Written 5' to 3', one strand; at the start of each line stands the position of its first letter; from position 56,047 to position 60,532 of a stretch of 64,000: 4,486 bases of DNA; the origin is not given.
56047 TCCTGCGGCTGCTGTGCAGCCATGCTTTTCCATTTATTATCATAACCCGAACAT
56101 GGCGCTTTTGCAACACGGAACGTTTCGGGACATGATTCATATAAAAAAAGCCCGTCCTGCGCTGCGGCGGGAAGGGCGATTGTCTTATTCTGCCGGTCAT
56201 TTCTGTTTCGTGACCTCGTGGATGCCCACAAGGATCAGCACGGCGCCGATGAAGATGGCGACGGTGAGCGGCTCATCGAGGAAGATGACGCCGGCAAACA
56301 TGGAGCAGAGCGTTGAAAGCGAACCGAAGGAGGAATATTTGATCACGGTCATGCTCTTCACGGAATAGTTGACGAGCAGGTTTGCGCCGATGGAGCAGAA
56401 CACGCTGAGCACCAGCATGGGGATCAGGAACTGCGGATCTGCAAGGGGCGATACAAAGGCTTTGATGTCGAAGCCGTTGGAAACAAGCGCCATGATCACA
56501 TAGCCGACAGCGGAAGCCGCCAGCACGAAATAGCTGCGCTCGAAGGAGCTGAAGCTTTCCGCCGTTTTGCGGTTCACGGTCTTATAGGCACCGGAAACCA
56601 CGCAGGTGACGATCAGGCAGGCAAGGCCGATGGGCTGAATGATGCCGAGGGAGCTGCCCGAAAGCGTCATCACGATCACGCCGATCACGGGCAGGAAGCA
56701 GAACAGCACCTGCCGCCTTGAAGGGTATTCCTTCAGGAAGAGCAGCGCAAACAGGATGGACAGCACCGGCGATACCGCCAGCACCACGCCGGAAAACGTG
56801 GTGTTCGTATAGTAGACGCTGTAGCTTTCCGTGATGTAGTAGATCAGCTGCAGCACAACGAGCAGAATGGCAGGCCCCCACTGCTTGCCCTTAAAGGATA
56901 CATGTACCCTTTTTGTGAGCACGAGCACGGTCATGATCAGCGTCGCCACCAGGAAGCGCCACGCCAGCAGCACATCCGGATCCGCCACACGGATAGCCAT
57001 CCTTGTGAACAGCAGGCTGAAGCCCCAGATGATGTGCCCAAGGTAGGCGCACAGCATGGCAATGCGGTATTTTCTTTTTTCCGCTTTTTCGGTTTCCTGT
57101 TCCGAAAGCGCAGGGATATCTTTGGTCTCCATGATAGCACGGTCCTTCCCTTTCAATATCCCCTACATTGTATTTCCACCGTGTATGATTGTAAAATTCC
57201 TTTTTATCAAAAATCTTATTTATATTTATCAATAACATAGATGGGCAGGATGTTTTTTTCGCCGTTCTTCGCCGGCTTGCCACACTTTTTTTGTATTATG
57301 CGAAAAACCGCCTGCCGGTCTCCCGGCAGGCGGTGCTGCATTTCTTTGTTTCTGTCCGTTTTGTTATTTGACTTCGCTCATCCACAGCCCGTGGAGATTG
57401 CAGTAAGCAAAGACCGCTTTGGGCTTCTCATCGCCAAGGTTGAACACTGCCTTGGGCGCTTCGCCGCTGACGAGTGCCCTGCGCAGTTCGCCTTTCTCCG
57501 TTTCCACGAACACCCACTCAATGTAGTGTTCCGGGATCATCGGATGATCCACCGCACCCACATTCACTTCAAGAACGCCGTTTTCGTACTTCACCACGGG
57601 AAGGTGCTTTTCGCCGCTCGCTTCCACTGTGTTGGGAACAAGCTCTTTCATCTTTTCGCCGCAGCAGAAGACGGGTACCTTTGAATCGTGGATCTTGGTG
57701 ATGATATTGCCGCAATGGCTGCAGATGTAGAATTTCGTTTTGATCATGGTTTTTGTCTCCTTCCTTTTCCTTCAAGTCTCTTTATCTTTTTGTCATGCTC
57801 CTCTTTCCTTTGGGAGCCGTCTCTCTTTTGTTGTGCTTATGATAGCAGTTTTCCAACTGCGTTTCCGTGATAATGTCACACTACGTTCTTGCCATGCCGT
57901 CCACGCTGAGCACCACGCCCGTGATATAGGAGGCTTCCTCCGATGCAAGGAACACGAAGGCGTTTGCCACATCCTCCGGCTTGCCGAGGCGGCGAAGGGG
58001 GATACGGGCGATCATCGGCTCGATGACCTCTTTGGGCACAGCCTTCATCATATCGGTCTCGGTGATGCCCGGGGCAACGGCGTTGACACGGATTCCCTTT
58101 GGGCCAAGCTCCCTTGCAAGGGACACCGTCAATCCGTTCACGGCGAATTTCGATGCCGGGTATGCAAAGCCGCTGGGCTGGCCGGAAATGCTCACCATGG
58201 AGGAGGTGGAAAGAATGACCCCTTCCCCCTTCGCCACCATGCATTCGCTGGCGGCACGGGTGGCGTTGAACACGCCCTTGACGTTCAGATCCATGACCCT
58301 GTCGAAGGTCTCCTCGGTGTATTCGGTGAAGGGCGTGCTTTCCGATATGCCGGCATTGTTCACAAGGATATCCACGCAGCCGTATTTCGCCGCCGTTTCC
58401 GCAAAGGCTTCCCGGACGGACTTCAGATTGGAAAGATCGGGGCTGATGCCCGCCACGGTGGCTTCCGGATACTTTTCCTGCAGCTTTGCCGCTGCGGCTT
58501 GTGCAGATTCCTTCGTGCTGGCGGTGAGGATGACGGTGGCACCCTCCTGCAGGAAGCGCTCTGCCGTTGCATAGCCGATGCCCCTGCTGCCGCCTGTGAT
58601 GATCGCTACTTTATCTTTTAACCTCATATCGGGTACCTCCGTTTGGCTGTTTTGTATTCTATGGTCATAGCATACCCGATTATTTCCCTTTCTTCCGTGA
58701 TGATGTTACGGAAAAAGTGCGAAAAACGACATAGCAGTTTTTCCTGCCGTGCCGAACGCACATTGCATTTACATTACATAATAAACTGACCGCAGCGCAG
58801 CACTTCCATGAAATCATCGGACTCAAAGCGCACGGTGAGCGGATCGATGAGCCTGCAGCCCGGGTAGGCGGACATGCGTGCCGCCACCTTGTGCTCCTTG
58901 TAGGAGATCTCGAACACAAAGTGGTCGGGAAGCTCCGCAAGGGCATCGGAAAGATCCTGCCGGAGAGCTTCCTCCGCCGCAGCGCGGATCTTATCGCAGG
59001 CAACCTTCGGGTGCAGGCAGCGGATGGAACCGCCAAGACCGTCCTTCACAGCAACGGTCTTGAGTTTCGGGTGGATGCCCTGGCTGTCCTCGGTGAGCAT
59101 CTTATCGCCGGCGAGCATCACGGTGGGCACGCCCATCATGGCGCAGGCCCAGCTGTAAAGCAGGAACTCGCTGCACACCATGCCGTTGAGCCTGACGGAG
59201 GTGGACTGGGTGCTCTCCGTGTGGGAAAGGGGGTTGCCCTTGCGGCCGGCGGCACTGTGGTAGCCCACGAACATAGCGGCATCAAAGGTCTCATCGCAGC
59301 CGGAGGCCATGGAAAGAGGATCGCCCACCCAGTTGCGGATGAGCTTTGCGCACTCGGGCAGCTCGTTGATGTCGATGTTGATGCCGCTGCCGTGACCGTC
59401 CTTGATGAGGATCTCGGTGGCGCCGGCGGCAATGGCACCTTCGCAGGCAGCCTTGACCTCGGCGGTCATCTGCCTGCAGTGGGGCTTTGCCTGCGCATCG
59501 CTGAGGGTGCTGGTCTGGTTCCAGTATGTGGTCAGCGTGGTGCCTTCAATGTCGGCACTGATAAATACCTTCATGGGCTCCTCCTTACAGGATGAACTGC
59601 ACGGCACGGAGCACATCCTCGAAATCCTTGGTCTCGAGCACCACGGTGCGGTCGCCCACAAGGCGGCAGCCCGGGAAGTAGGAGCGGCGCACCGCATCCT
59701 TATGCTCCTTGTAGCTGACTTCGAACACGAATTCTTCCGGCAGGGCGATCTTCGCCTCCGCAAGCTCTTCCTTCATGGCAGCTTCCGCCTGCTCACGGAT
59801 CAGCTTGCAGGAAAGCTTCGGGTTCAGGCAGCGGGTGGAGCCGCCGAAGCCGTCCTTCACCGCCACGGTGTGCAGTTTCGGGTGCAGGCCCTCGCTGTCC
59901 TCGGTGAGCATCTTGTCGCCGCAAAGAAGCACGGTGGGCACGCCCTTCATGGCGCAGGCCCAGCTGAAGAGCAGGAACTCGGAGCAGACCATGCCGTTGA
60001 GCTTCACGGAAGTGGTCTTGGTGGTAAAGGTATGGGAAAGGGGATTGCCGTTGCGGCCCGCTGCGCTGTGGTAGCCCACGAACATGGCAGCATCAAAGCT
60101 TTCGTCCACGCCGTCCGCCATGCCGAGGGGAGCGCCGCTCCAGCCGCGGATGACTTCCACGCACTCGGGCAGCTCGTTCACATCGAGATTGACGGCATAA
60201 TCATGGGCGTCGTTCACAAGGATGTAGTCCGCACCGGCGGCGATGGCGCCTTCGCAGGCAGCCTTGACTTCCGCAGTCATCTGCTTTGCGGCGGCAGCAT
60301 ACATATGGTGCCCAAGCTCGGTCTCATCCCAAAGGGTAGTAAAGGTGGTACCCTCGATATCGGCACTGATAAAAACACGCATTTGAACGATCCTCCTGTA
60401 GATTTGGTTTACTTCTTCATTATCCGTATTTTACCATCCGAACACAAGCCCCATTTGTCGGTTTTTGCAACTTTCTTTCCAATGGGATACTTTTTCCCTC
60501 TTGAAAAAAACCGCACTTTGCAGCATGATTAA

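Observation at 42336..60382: An 18-kb same-strand supercluster reads as a murein-peptide and D-amino-acid salvage system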

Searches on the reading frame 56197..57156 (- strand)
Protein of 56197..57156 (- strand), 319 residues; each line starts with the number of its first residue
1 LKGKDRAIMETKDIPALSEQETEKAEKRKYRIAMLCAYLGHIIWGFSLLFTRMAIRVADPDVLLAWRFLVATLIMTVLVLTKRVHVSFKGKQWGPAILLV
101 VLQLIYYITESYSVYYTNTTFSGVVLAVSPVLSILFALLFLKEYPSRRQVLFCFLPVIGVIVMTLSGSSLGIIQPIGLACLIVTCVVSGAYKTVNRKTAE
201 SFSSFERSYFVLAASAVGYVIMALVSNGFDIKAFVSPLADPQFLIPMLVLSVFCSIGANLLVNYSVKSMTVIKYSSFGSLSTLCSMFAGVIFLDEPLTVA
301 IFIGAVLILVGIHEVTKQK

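Call 4: search_protein_families(library=pfam, proteins=[window:56197-57156:-])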
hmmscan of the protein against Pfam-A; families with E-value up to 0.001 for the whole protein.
window:56197-57156:- (319 aa): 2 families
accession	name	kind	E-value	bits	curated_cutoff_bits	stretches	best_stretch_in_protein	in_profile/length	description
PF00892.27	EamA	-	2.6e-32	112.4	28.2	2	32-164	2-134/135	EamA-like transporter family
PF03151.22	TPT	-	0.00044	20.2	30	1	60-312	31-287/291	Triose-phosphate Transporter family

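Call 6: search_protein_families(library=ncbifam, proteins=[window:56197-57156:-], max_evalue=0.00001)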
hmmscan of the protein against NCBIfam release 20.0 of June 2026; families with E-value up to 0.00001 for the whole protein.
window:56197-57156:- (319 aa): 1 family
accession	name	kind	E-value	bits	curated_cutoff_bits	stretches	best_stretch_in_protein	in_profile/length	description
TIGR00950.1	2A78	equivalog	6.7e-15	55.2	230.2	1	44-311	1-262/264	carboxylate/amino acid/amine transporter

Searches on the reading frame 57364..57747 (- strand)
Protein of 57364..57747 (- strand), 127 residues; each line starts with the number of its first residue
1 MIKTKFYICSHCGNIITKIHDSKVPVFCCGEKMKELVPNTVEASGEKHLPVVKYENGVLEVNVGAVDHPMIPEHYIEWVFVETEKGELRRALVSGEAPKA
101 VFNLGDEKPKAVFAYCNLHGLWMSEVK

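Call 4: search_protein_families(library=pfam, proteins=[window:57364-57747:-])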
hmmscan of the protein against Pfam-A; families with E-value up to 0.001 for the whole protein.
window:57364-57747:- (127 aa): 2 families
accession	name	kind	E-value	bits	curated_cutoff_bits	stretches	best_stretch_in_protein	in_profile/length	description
PF01880.24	Desulfoferrodox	-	9.7e-18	65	22.2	1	41-124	2-97/98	Desulfoferrodoxin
PF06397.17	Desulfoferrod_N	-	3.5e-06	27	23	1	5-35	5-35/36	Desulfoferrodoxin, N-terminal domain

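Call 6: search_protein_families(library=ncbifam, proteins=[window:57364-57747:-], max_evalue=0.00001)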
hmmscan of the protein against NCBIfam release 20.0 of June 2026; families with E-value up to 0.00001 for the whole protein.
window:57364-57747:- (127 aa): 2 families
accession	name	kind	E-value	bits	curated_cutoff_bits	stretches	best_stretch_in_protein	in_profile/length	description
TIGR00320.1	dfx_rbo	equivalog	1.2e-31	109.5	146.9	1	4-124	5-124/125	desulfoferrodoxin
TIGR00332.1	neela_ferrous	domain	1.3e-16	60.8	61.9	1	42-125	4-101/107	desulfoferrodoxin ferrous iron-binding domain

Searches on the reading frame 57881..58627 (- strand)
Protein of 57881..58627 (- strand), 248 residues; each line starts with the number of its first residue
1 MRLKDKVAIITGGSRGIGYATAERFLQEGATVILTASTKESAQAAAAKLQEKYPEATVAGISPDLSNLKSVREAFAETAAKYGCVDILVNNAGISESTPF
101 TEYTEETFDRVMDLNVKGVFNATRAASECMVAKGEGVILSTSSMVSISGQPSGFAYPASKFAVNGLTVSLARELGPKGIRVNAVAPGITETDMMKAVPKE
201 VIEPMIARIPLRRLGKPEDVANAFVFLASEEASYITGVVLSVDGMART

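Call 4: search_protein_families(library=pfam, proteins=[window:57881-58627:-])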
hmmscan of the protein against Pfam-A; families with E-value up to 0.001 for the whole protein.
window:57881-58627:- (248 aa): 7 families
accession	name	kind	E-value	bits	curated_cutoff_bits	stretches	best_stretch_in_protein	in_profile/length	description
PF13561.12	adh_short_C2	-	2.4e-67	227.4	27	1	15-244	6-233/236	Enoyl-(Acyl carrier protein) reductase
PF00106.31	adh_short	-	1.3e-62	211.2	26.6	1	6-199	1-192/195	short chain dehydrogenase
PF08659.16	KR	-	1.4e-16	61.4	22.6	1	9-169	4-162/180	KR domain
PF23441.1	SDR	-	9.5e-12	45.3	27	1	4-244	6-253/258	SDR-like rossmann domain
PF01370.27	Epimerase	-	2.5e-07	30.8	20.9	1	9-207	2-191/240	NAD dependent epimerase/dehydratase family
PF03808.19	Glyco_tran_WecG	-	0.00042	20.6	27.4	1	23-77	37-90/168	Glycosyl transferase WecG/TagA/CpsF family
PF02719.21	Polysacc_synt_2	-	0.00051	19.8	20.2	1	9-145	2-132/293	Polysaccharide biosynthesis protein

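Call 6: search_protein_families(library=ncbifam, proteins=[window:57881-58627:-], max_evalue=0.00001)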
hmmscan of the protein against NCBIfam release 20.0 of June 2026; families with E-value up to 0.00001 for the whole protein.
window:57881-58627:- (248 aa): 233 families (the best 25 are shown)
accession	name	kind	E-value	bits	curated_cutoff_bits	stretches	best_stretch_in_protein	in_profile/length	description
NF005559.1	PRK07231.1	subfamily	5.3e-76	255.4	215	1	2-244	1-245/249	glucose 1-dehydrogenase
NF004198.0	PRK05653.1-3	equivalog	1.1e-73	247.8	296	1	3-244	5-244/248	3-oxoacyl-ACP reductase FabG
NF009466.0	PRK12826.1-2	subfamily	3.1e-70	236.5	222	1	5-245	3-243/248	3-oxoacyl-ACP reductase FabG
TIGR01830.1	3oxo_ACP_reduc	equivalog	2.3e-69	233.8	297.75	1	8-244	1-236/239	3-oxoacyl-[acyl-carrier-protein] reductase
NF052558.1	MBtsdlDhBudC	equivalog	9e-68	228.5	270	1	4-244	2-239/250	meso-2,3-butanediol dehydrogenase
NF004197.0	PRK05653.1-1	equivalog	1.5e-64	218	332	1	2-244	4-244/249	3-oxoacyl-ACP reductase FabG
NF004791.0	PRK06138.1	equivalog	2.2e-62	210.7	312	1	1-244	1-247/252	SDR family oxidoreductase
TIGR01829.1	AcAcCoA_reduct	subfamily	3.6e-62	210.2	302.1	1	6-244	1-238/242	acetoacetyl-CoA reductase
NF009464.0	PRK12824.1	subfamily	3.6e-62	210.2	269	1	5-244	2-240/245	3-oxoacyl-ACP reductase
NF009468.0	PRK12826.1-4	equivalog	8e-62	209.2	318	1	2-245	4-246/256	SDR family oxidoreductase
NF005067.0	PRK06484.1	equivalog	1.2e-60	205.6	713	1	5-244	273-509/524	short chain dehydrogenase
NF004818.0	PRK06172.1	equivalog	2.4e-60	204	336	1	1-245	3-249/253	SDR family oxidoreductase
NF006070.0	PRK08213.1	subfamily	6.6e-60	202.8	279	1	2-245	9-255/259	gluconate 5-dehydrogenase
NF005853.0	PRK07774.1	equivalog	1.1e-58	198.6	303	1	2-244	3-244/250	SDR family oxidoreductase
NF005469.0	PRK07063.1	equivalog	1.2e-57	195.4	306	1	2-245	4-253/260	SDR family oxidoreductase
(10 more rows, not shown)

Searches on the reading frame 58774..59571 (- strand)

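Call 4: search_protein_families(library=pfam, proteins=[window:58774-59571:-])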
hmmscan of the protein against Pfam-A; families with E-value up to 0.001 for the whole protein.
window:58774-59571:- (265 aa): 1 family
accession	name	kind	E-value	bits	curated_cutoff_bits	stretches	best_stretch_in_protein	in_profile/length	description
PF04951.18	Peptidase_M55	-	6.5e-79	265.5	25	1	1-260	2-261/264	D-aminopeptidase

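Call 6: search_protein_families(library=ncbifam, proteins=[window:58774-59571:-], max_evalue=0.00001)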
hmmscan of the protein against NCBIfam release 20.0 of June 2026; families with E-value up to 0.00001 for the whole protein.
window:58774-59571:- (265 aa): 1 family
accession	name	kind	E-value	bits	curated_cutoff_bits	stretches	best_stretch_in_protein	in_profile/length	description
NF058634.1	AmiPeptDppABac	equivalog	1.2e-35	123.2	430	1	1-258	2-258/274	D-aminopeptidase DppA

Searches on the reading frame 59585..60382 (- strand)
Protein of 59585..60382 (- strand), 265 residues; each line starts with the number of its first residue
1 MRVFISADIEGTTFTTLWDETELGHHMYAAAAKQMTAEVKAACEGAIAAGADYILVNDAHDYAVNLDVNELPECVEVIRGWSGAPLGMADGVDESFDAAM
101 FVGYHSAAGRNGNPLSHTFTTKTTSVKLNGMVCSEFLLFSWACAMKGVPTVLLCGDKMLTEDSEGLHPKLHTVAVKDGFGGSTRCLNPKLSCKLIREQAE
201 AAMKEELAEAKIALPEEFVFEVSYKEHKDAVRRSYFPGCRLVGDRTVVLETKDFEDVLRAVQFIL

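Call 4: search_protein_families(library=pfam, proteins=[window:59585-60382:-])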
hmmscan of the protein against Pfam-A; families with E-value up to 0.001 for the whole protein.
window:59585-60382:- (265 aa): 1 family
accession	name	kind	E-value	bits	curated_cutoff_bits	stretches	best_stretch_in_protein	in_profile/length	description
PF04951.18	Peptidase_M55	-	1e-80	271.5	25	1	1-262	1-263/264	D-aminopeptidase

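Call 6: search_protein_families(library=ncbifam, proteins=[window:59585-60382:-], max_evalue=0.00001)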
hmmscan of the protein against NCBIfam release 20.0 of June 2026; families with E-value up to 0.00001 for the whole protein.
window:59585-60382:- (265 aa): 1 family
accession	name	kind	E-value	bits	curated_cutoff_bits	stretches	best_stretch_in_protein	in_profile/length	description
NF058634.1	AmiPeptDppABac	equivalog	1.3e-41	142.8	430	1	1-260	1-260/274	D-aminopeptidase DppA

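Call 45: find_encoding_contigs(protein=window:59585-60382:-, flank=8000, max_places=4)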
Protein window:59585-60382:- (265 aa): 18 contigs read that carry it; 4 places shown.
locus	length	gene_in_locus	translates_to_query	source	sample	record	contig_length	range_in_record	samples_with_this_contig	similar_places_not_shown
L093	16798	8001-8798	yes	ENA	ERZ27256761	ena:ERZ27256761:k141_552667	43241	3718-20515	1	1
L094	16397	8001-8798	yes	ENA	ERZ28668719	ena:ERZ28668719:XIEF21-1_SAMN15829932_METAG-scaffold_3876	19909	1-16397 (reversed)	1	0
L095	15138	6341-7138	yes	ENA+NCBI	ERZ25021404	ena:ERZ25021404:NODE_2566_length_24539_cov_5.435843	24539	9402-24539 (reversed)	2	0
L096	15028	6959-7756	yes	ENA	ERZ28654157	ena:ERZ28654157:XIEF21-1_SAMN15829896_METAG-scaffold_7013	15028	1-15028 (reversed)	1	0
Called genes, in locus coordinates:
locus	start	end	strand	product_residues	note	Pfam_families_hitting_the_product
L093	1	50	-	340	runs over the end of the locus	PF07143:AttH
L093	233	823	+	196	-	PF00440:TetR_N (weak)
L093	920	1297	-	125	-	PF14198:TnpV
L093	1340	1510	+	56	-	-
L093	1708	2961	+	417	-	-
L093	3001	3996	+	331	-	PF01156:IU_nuc_hydro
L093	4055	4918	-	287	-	PF09297:Zn_ribbon_NUD, PF00293:NUDIX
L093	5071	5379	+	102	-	PF00085:Thioredoxin, PF00578:AhpC-TSA (weak), PF08534:Redoxin (faint), PF14595:Thioredoxin_9, PF13098:Thioredoxin_2, PF13905:Thioredoxin_8 (faint), PF13192:Thioredoxin_3 (weak)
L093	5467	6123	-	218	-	PF00027:cNMP_binding, PF13545:HTH_Crp_2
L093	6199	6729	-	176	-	-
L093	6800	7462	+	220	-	PF03466:LysR_substrate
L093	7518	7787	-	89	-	-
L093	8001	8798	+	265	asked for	PF04951:Peptidase_M55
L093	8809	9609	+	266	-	PF04951:Peptidase_M55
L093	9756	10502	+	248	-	PF00106:adh_short, PF01370:Epimerase (weak), PF08659:KR, PF23441:SDR, PF13561:adh_short_C2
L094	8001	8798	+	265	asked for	PF04951:Peptidase_M55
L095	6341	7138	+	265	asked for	PF04951:Peptidase_M55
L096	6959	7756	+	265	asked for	PF04951:Peptidase_M55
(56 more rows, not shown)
